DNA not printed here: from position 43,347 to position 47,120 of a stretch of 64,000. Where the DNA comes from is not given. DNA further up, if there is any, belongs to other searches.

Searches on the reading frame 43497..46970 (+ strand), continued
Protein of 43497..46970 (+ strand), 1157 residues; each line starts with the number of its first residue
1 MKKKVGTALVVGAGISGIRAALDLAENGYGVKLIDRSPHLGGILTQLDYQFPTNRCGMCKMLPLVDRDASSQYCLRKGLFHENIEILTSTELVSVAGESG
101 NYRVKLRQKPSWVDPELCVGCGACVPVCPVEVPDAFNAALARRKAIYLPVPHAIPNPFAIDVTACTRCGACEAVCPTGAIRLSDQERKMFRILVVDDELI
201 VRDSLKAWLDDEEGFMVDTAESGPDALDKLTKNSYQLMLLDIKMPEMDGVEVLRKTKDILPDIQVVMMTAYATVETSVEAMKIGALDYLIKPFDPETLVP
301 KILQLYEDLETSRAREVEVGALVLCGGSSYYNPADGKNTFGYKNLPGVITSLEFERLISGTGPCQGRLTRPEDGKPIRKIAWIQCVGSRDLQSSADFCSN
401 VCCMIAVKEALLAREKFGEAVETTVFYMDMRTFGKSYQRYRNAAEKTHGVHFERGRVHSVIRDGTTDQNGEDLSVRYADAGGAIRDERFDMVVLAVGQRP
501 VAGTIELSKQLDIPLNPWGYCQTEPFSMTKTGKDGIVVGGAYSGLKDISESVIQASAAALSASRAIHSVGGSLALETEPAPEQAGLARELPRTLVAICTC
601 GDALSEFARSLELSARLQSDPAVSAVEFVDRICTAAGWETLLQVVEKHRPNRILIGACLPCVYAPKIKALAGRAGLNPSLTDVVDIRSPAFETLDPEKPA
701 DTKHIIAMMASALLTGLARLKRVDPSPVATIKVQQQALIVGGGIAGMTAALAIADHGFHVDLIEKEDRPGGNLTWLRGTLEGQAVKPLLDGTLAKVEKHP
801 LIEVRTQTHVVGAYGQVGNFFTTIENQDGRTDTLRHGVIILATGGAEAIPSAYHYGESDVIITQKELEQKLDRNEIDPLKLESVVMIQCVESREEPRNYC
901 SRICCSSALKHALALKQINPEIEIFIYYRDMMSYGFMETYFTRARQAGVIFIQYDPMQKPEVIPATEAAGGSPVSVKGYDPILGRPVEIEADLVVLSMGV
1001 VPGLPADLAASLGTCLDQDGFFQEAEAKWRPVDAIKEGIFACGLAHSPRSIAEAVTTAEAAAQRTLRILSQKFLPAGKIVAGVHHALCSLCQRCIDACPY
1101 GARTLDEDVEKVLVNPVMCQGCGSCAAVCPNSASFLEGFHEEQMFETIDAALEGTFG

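Call 49: find_encoding_contigs(protein=P0041, flank=10000, max_places=2)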
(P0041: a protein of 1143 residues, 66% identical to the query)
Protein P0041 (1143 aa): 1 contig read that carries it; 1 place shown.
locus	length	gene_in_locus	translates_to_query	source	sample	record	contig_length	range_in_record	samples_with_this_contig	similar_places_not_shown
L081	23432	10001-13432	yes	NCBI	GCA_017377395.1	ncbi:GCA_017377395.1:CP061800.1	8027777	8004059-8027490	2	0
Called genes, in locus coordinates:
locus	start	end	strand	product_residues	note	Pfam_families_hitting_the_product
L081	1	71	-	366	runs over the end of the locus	PF01609:DDE_Tnp_1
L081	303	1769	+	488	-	-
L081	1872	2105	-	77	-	-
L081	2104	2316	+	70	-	-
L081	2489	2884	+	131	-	-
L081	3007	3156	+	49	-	-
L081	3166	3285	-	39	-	-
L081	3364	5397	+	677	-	-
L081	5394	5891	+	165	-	-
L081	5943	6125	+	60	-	-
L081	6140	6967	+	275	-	PF06094:GGACT, PF13772:AIG2_2 (faint), PF06094:GGACT (weak)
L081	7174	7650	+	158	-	PF00497:SBP_bac_3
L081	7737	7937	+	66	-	-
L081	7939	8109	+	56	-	-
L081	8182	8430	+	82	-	-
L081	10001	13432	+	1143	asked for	PF00037:Fer4 (weak), PF12838:Fer4_7, PF13187:Fer4_9, PF13237:Fer4_10 (weak), PF00072:Response_reg, PF00890:FAD_binding_2, PF07992:Pyr_redox_2, PF13450:NAD_binding_8, +15 more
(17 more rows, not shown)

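Call 50: find_encoding_contigs(protein=P0024, flank=10000, max_places=2)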
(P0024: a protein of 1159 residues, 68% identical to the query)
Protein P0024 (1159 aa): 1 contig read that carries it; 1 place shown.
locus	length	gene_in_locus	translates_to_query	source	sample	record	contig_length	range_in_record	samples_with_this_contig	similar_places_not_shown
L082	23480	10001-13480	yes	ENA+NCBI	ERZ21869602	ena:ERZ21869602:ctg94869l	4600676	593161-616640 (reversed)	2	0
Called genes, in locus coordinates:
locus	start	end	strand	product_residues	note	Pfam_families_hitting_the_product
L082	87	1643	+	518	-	PF00072:Response_reg, PF13426:PAS_9 (faint), PF00989:PAS (weak), PF13188:PAS_8 (faint), PF00512:HisKA, PF02518:HATPase_c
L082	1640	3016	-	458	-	PF00989:PAS, PF13188:PAS_8, PF13426:PAS_9, PF00158:Sigma54_activat, PF14532:Sigma54_activ_2, PF07728:AAA_5, PF25601:AAA_lid_14, PF02954:HTH_8, +5 more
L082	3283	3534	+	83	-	PF01206:TusA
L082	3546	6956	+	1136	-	PF12831:FAD_oxidored, PF14691:Fer4_20, PF07992:Pyr_redox_2, PF13450:NAD_binding_8, PF13738:Pyr_redox_3, PF00070:Pyr_redox, PF12838:Fer4_7, PF13237:Fer4_10, +14 more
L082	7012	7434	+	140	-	PF02662:FlpD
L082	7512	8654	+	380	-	PF13534:Fer4_17 (faint), PF13187:Fer4_9 (faint), PF12838:Fer4_7 (faint), PF13237:Fer4_10 (faint), PF13183:Fer4_8 (weak)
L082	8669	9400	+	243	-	PF13183:Fer4_8, PF13237:Fer4_10 (weak), PF12838:Fer4_7 (weak), PF13187:Fer4_9 (weak), PF13534:Fer4_17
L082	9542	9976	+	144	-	PF02754:CCG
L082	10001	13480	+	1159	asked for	PF00037:Fer4, PF13187:Fer4_9, PF00072:Response_reg, PF00890:FAD_binding_2, PF07992:Pyr_redox_2, PF12831:FAD_oxidored, PF13450:NAD_binding_8, PF13237:Fer4_10, +17 more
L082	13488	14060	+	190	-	PF13237:Fer4_10 (faint), PF13183:Fer4_8, PF13187:Fer4_9, PF13534:Fer4_17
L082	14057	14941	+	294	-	PF02754:CCG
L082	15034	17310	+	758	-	PF00672:HAMP, PF08448:PAS_4, PF00989:PAS (weak), PF13188:PAS_8 (weak), PF13426:PAS_9, PF00512:HisKA, PF02518:HATPase_c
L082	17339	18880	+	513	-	PF00072:Response_reg, PF13581:HATPase_c_2 (weak), PF02518:HATPase_c, PF14501:HATPase_c_5 (weak)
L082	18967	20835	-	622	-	PF02550:AcetylCoA_hydro, PF13336:AcetylCoA_hyd_C, PF00583:Acetyltransf_1 (weak)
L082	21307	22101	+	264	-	PF00142:Fer4_NifH, PF01656:CbiA, PF02374:ArsA_ATPase (weak), PF06564:CBP_BcsQ (weak), PF09140:MipZ (faint), PF10609:ParA, PF13614:AAA_31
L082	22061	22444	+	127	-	-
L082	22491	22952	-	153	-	PF00582:Usp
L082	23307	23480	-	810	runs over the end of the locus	PF10114:PocR, PF00989:PAS, PF13188:PAS_8 (weak), PF13426:PAS_9, PF00989:PAS (weak), PF13426:PAS_9, PF02518:HATPase_c, PF00072:Response_reg, +3 more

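Call 52: search_protein_families(library=ncbifam, proteins=[window:43497-46970:+], max_evalue=0.00001)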
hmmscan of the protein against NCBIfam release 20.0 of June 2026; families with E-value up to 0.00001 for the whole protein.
window:43497-46970:+ (1157 aa): 205 families (the best 25 are shown)
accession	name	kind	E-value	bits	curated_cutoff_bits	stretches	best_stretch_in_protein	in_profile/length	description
NF040770.1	hetero_SS_HdrA2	exception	3.4e-199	663.7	1100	4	831-1153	313-642/777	CoB-CoM heterodisulfide reductase HdrA2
NF041778.1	hetero_SS_HdrA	equivalog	2.6e-160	534.8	1400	4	831-1151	323-650/771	ferredoxin:CoB-CoM heterodisulfide reductase subunit HdrA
NF041891.1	hdrA_Methbact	equivalog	5.1e-159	530.9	1300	4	833-1153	312-637/762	ferredoxin:CoB-CoM heterodisulfide reductase subunit HdrA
NF008469.0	PRK11361.1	equivalog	7.7e-27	94.1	714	1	190-298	5-112/461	acetoacetate metabolism transcriptional regulator AtoC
NF007689.0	PRK10365.1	equivalog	4.8e-26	91.5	760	1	190-300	6-115/441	sigma-54-dependent response regulator transcription factor ZraR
NF006900.1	PRK09390.1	equivalog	5.4e-24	84.8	255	1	191-314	6-128/203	response regulator FixJ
TIGR01818.1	ntrC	equivalog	9.6e-21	74.1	558.6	1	192-301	1-109/463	nitrogen regulation protein NR(I)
NF053512.1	nitric_RR_NosR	exception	1.1e-20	74.1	400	1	192-313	1-122/422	response regulator c-di-GMP phosphodiesterase, NosR family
NF051870.1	NAssimRespRegNtrX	equivalog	1.5e-20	73.5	600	1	191-314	3-124/452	nitrogen assimilation response regulator NtrX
NF041946.1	LuxO_transreg_Vib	equivalog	2.1e-20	73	800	1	196-298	3-104/463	quorum-sensing sigma-54 dependent transcriptional regulator LuxO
NF045944.1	ResRegRpaBCyano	equivalog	3.1e-20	72.5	330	1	193-313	1-119/229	response regulator transcription factor RpaB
TIGR01387.1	cztR_silR_copR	subfamily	5.1e-20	72.1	279.2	1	192-319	1-127/218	heavy metal response regulator transcription factor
NF046022.1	RespRegCpdRBruc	equivalog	1.1e-19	70.5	180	1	189-305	1-116/120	cell cycle two-component system response regulator CpdR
NF001965.0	PRK00742.1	subfamily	1.9e-19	70.1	293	1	189-294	3-110/357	chemotaxis-specific protein-glutamate methyltransferase CheB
NF045505.1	RR_RssB_Pseudo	equivalog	2e-19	69.9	700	1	191-295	7-110/394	two-component system response regulator RssB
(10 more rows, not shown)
